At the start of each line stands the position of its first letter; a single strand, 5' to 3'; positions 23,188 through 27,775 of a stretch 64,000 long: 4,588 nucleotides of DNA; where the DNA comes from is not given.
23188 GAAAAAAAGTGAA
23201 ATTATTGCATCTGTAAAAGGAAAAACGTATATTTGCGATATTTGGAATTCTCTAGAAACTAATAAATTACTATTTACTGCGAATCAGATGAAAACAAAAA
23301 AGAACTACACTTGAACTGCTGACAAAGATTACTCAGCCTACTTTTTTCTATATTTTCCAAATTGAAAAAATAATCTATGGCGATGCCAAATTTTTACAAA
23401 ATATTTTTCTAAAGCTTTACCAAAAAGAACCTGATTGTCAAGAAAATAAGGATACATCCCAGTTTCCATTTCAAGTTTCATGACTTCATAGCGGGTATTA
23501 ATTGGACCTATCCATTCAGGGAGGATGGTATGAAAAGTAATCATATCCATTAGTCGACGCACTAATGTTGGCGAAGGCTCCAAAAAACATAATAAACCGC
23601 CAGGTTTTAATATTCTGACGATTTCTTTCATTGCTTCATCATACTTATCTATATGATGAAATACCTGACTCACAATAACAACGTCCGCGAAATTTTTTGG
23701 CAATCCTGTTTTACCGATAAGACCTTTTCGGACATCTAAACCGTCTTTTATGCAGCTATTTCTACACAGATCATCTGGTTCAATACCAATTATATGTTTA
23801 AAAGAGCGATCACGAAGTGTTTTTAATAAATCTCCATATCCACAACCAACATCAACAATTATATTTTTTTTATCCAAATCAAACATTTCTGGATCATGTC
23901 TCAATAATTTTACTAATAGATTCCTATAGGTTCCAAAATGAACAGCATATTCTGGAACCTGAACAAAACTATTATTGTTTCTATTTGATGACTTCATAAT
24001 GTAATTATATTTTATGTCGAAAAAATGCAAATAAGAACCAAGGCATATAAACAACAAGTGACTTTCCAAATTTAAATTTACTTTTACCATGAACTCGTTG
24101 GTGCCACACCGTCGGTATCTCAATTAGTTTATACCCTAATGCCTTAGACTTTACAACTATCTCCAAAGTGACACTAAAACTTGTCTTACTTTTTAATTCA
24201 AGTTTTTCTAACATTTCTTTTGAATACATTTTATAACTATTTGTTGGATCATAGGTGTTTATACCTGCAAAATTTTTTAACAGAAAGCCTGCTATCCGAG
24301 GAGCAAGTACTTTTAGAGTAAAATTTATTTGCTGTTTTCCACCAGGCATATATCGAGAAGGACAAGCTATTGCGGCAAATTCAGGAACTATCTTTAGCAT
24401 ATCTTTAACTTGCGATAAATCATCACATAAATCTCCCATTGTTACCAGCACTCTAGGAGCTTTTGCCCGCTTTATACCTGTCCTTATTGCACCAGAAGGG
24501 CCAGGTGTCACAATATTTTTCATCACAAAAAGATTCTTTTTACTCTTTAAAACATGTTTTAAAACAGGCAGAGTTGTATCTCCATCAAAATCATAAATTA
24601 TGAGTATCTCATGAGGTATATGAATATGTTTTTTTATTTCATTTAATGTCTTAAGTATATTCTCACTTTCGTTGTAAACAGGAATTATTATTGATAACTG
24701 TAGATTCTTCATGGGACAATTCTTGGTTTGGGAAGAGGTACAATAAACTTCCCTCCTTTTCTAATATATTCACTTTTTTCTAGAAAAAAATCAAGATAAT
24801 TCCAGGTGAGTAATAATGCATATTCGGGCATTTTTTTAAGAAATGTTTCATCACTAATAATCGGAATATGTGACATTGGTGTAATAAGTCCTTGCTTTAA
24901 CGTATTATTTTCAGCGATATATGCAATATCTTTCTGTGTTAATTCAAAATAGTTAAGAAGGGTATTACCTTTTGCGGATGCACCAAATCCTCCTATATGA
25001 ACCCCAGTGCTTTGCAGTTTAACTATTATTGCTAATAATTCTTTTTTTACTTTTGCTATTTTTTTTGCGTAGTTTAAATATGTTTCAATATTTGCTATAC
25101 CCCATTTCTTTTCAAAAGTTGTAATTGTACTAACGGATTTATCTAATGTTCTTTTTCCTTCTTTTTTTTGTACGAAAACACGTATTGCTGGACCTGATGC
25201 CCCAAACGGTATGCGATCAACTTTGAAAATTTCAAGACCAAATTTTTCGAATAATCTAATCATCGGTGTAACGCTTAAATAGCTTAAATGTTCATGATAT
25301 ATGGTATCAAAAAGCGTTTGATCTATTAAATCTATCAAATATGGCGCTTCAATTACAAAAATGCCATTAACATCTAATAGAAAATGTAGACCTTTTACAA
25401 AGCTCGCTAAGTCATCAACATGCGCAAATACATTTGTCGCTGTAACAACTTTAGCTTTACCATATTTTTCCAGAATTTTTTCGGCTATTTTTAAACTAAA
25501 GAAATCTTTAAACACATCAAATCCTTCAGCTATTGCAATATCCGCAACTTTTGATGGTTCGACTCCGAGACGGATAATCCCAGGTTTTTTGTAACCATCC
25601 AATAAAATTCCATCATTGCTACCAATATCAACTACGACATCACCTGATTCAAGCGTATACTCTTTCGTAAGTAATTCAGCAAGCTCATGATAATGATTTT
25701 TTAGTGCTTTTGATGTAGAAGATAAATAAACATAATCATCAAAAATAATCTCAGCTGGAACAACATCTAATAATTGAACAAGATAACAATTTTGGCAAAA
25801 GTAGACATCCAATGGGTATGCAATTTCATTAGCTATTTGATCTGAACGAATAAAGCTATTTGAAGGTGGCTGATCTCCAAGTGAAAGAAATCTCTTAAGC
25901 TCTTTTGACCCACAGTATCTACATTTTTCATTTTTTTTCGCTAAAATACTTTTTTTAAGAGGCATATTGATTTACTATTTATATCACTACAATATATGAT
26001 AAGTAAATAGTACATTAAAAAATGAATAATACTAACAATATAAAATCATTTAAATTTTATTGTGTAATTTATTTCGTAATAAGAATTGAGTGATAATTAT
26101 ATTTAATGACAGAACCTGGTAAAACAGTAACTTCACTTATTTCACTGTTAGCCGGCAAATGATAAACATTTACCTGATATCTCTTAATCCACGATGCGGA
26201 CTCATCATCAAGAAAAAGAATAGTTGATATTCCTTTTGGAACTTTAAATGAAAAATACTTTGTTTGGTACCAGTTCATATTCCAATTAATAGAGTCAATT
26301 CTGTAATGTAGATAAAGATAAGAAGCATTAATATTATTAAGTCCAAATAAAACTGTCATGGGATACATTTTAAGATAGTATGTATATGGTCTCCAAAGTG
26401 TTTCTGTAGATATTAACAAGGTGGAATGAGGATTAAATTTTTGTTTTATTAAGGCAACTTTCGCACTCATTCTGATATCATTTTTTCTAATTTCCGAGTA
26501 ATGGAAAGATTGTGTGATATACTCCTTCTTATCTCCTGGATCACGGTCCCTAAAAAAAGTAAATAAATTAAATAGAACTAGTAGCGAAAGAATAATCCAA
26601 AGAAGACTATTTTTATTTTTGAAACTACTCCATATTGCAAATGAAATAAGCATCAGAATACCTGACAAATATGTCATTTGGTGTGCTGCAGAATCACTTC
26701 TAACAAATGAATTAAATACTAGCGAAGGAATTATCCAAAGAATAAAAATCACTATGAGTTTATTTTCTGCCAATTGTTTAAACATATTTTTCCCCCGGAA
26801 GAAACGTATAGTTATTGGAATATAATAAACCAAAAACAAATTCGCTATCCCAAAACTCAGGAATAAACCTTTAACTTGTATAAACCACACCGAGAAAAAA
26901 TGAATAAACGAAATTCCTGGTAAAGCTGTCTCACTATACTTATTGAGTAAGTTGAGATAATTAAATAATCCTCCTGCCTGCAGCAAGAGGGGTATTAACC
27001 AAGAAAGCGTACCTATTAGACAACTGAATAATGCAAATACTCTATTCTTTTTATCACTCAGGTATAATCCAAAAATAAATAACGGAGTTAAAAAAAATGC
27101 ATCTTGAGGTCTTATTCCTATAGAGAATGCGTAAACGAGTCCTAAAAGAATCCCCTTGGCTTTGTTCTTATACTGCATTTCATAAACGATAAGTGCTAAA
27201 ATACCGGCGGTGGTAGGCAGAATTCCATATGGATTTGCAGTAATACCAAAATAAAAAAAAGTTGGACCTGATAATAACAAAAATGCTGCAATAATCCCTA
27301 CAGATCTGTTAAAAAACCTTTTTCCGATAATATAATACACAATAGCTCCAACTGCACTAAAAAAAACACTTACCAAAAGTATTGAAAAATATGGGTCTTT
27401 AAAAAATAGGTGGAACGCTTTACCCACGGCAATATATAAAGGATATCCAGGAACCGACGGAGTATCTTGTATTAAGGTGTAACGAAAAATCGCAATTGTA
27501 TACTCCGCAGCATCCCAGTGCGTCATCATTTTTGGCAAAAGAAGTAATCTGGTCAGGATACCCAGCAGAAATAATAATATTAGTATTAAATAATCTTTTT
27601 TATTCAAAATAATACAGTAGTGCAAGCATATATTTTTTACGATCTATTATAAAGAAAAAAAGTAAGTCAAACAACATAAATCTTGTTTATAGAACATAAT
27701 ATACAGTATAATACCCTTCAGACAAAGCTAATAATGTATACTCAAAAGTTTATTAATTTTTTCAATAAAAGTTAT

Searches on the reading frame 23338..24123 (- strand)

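Call 39: search_protein_families(library=pfam, proteins=[window:23338-24123:-], max_evalue=0.001)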
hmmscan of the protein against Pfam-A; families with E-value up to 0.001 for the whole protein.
window:23338-24123:- (261 aa): 7 families
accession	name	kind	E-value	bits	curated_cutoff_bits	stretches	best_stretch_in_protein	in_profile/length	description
PF08241.18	Methyltransf_11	-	8.5e-17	62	21.2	1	90-180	1-95/95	Methyltransferase domain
PF13489.12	Methyltransf_23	-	5e-15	56.1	27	1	81-189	17-126/164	Methyltransferase domain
PF13649.12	Methyltransf_25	-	2.7e-11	44.5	27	1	89-176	1-97/97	Methyltransferase domain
PF08242.18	Methyltransf_12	-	1.4e-10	42.2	30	1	90-178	1-98/98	Methyltransferase domain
PF07021.18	MetW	-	5.2e-10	39.7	21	1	89-172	17-102/193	Methionine biosynthesis protein MetW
PF13847.12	Methyltransf_31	-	7.7e-10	39.1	27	1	84-185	2-119/145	Methyltransferase domain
PF01209.24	Ubie_methyltran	-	4.6e-05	23.3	20.1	1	142-190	113-161/233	ubiE/COQ5 methyltransferase family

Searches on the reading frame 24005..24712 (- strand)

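Call 39: search_protein_families(library=pfam, proteins=[window:24005-24712:-], max_evalue=0.001)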
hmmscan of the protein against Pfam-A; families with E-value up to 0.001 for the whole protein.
window:24005-24712:- (235 aa): 1 family
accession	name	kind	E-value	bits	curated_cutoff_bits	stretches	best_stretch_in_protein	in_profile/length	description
PF00535.33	Glycos_transf_2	-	2.5e-18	67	23.3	1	7-171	1-167/168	Glycosyl transferase family 2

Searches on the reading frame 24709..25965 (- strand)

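Call 39: search_protein_families(library=pfam, proteins=[window:24709-25965:-], max_evalue=0.001)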
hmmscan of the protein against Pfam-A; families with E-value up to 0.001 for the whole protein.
window:24709-25965:- (418 aa): 4 families
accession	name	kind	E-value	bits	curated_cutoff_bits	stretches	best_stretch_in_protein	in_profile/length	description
PF08484.17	Methyltransf_14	-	1.2e-44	152.4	23.5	1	258-412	4-160/160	C-methyltransferase C-terminal domain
PF08421.16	Methyltransf_13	-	1.7e-22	79.8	31.3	1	15-75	1-62/62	Putative zinc binding domain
PF13489.12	Methyltransf_23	-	3.4e-13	50.1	27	1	93-246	7-161/164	Methyltransferase domain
PF08242.18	Methyltransf_12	-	0.00035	21.7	30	1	112-203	1-98/98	Methyltransferase domain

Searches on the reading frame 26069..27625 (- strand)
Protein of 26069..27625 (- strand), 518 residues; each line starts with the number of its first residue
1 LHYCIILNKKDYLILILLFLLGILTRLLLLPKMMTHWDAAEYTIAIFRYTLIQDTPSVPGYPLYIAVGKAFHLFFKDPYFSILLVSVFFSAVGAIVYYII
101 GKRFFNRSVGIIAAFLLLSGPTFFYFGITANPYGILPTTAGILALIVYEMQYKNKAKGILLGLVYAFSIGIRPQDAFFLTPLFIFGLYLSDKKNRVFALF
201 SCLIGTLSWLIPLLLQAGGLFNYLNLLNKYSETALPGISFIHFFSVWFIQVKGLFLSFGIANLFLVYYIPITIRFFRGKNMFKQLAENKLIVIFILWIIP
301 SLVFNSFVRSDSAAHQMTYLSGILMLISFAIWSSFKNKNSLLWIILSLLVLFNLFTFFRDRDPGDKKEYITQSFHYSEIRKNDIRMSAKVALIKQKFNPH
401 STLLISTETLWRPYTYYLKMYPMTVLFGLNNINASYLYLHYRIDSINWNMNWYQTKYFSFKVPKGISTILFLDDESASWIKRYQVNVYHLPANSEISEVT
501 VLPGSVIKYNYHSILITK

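Call 39: search_protein_families(library=pfam, proteins=[window:26069-27625:-], max_evalue=0.001)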
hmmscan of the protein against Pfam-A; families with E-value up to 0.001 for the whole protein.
window:26069-27625:- (518 aa): 2 families
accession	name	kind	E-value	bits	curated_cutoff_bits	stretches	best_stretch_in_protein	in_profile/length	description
PF13231.12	PMT_2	-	2.6e-08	34.7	26.1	1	62-198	4-139/160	Dolichyl-phosphate-mannose-protein mannosyltransferase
PF11028.14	TMEM260-like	-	0.00013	22.3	24.2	1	55-192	14-174/179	Protein O-mannosyl-transferase TMEM260-like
